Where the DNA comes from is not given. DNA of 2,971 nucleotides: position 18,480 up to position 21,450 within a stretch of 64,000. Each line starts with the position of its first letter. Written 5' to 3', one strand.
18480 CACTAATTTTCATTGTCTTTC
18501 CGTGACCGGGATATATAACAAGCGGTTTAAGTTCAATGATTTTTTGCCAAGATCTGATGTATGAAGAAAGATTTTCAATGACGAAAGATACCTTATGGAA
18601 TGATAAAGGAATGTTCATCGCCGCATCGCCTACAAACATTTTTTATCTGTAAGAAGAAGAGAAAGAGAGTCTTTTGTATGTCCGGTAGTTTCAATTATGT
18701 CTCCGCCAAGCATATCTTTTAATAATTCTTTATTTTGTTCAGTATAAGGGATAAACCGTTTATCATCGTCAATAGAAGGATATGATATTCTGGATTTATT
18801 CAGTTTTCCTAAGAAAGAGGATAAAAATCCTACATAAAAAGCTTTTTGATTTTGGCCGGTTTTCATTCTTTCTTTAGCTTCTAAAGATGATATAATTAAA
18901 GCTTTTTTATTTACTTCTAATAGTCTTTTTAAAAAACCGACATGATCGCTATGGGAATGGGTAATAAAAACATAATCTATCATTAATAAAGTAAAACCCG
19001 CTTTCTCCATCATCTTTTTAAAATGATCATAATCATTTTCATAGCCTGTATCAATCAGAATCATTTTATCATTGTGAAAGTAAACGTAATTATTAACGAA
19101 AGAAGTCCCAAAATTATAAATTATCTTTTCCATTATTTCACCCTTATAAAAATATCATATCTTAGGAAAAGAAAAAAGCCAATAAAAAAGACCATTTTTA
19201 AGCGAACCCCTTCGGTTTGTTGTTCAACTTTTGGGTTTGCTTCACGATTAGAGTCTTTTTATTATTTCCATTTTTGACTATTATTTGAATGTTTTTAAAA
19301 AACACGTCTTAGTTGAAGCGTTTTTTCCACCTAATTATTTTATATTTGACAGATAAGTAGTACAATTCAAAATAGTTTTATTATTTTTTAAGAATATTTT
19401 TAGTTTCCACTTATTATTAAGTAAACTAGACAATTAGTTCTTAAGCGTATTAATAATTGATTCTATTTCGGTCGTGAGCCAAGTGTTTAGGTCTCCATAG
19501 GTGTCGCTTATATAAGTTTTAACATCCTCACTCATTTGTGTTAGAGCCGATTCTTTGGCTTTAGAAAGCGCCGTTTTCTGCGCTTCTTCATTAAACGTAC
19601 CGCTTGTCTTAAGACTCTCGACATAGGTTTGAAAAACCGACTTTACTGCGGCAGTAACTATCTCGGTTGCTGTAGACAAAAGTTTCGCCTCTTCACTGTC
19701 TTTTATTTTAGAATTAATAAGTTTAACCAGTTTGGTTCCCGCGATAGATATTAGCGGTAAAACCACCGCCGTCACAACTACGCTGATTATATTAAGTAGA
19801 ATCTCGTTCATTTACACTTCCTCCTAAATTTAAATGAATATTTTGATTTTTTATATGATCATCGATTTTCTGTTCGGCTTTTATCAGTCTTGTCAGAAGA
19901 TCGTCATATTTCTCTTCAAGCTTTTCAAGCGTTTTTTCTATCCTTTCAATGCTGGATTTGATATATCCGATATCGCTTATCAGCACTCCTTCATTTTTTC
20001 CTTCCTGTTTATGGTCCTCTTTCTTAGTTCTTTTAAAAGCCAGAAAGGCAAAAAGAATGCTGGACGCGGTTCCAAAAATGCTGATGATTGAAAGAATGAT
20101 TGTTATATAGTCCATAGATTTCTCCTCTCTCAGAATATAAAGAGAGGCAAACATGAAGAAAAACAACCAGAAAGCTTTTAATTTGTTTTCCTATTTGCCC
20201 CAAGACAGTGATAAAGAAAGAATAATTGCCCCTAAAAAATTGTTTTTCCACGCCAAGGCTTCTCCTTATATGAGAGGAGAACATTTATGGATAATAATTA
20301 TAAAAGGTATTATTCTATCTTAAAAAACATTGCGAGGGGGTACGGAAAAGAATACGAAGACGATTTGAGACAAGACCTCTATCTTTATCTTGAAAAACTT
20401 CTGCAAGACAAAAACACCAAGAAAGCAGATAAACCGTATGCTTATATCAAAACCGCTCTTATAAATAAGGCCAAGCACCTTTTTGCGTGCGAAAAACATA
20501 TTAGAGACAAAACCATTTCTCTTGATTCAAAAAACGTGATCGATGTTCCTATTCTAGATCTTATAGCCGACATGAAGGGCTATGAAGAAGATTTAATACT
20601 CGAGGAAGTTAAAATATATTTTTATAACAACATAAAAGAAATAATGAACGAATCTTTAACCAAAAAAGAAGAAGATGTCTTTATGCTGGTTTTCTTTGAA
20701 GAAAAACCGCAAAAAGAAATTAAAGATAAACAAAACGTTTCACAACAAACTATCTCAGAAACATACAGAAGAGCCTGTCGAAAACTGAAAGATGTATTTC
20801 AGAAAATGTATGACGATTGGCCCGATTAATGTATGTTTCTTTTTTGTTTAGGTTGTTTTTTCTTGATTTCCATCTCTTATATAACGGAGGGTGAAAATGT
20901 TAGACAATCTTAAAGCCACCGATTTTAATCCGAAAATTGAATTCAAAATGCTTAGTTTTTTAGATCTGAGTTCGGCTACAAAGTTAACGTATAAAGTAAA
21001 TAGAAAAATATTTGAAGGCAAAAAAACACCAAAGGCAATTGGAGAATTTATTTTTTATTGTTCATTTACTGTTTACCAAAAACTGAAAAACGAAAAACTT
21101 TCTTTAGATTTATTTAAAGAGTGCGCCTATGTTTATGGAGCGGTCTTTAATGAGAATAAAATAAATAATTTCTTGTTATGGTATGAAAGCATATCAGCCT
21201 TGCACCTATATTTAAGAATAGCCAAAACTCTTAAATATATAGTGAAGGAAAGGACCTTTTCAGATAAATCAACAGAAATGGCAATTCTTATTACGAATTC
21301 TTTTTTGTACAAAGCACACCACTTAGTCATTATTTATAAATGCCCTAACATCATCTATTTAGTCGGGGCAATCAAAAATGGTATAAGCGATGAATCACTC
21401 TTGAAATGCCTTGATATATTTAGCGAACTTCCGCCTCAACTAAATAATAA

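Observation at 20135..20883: The same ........-N12/13-TCTCyTTATAT block precedes all three transcription units of the module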

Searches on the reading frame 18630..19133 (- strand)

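Call 6: search_protein_families(library=pfam, proteins=[window:18630-19133:-], max_evalue=0.01)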
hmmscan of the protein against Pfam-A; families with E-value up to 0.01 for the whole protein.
window:18630-19133:- (167 aa): 4 families
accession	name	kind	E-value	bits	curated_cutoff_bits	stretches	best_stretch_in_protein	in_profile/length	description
PF00753.33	Lactamase_B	-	4.5e-21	76.1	22.7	1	11-167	4-145/196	Metallo-beta-lactamase superfamily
PF19583.5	ODP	-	5.2e-07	30.2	27.2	1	13-85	3-74/194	ODP family beta lactamase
PF12706.13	Lactamase_B_2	-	5.7e-05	23.2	27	1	25-92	3-72/200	Beta-lactamase superfamily domain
PF16661.11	Lactamase_B_6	-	0.0039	17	27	1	22-73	6-57/193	Metallo-beta-lactamase superfamily domain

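Call 10: search_protein_families(library=ncbifam, proteins=[window:18630-19133:-], max_evalue=0.01)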
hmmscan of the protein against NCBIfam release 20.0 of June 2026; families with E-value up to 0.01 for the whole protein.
window:18630-19133:- (167 aa): 48 families (the best 25 are shown)
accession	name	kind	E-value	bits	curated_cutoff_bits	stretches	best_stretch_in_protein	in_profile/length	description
NF012229.1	bla_class_B_core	domain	2.1e-12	47.4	100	1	14-161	16-138/139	metallo-beta-lactamase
NF033105.1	bla_subclass_B3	equivalog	5.8e-12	45.4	240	1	5-97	15-106/257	subclass B3 metallo-beta-lactamase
NF033184.1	B3_Acin_new1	exception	7.7e-08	31.8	580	1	4-80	40-116/283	putative subclass B3 metallo-beta-lactamase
NF000405.1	HARLDQ_not_B3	exception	1.4e-07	31.4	350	1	4-96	31-122/267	HARLDQ motif MBL-fold protein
NF008887.0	PRK11921.1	equivalog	2.8e-07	29.7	635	1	10-92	33-112/396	anaerobic nitric oxide reductase flavorubredoxin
TIGR03413.1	GSH_gloB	equivalog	4e-07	29.7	200.8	1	12-86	7-77/248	hydroxyacylglutathione hydrolase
NF033185.1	B3_Acin_new2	exception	8.5e-07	28.4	625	1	5-72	43-110/285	putative subclass B3 metallo-beta-lactamase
NF000454.2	blaCPS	exception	1e-06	28.7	620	1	5-93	44-132/290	CPS family subclass B3 metallo-beta-lactamase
NF000469.2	CAR_gen_B3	exception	1.4e-06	27.5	500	1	5-92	66-153/311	CAR family subclass B3 metallo-beta-lactamase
NF012140.0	blaBJP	exception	4.7e-06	25.6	600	1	5-71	47-113/294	BJP family subclass B3 metallo-beta-lactamase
NF041809.1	Avs1a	equivalog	1.2e-05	24.2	420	1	21-77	15-72/387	AVAST type 1 anti-phage system MBL fold metallo-hydrolase Avs1a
NF041137.2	B3_blaSPR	exception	2.4e-05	23.9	550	1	4-97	53-146/296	SPR family subclass B3 metallo-beta-lactamase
NF040644.1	blaPAM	exception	2.7e-05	23.4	615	1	5-103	49-147/287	PAM family subclass B3 metallo-beta-lactamase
NF012101.1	blaGOB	exception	2.9e-05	23.5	560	1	5-162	44-185/290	GOB family subclass B3 metallo-beta-lactamase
NF000455.2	blaESP-1_fam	exception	3.4e-05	23.5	600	1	5-93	44-132/290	ESP-1 family subclass B3 metallo-beta-lactamase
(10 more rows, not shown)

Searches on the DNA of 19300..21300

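Call 91: search_rna_families(source=window, start=19300, end=21300, threshold=evalue, max_evalue=1)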
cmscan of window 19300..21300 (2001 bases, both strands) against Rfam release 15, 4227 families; matches with E-value up to 1: 1.
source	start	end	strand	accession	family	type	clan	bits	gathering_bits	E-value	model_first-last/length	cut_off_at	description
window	20120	20281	-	RF04147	MIR6224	Gene; miRNA;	-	25.9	171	0.02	1-176/176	no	MIR6224 microRNA precursor family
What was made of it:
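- On Known cis-regulatory RNA (Rfam): The only hit is a sub-threshold plant microRNA model: 25.9 bits against a gathering score of 171 (call 91).
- There is no Rfam match (call 91).
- Tried and rejected: No credible match (call 91).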
